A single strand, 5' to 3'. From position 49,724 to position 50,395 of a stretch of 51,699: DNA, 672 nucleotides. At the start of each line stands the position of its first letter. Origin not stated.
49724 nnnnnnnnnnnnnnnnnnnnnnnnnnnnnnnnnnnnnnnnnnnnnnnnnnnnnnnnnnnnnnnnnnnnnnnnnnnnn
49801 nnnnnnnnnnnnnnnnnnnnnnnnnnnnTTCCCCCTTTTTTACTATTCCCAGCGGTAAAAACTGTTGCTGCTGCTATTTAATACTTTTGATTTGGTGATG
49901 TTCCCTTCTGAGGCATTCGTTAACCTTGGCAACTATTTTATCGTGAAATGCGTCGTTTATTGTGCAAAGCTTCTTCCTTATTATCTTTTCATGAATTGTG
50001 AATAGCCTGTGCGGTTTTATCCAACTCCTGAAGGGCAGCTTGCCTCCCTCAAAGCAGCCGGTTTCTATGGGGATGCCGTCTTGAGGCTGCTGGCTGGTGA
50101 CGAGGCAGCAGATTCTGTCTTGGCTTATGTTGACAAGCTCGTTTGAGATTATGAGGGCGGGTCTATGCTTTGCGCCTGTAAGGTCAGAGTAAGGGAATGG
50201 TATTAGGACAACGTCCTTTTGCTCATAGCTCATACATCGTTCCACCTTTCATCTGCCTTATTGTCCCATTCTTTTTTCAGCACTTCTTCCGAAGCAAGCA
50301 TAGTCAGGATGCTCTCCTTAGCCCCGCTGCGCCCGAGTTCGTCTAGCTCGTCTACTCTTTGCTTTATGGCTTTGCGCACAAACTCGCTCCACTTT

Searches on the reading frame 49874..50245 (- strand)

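Call 9: search_protein_families(library=pfam, proteins=[window:49874-50245:-], max_evalue=0.001)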
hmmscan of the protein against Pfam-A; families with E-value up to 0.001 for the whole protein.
window:49874-50245:- (123 aa): 1 family
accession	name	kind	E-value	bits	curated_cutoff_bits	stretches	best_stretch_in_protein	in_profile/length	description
PF02452.23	PemK_toxin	-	4.3e-14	53.1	23.1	1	9-110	2-107/109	PemK-like, MazF-like toxin of type II toxin-antitoxin system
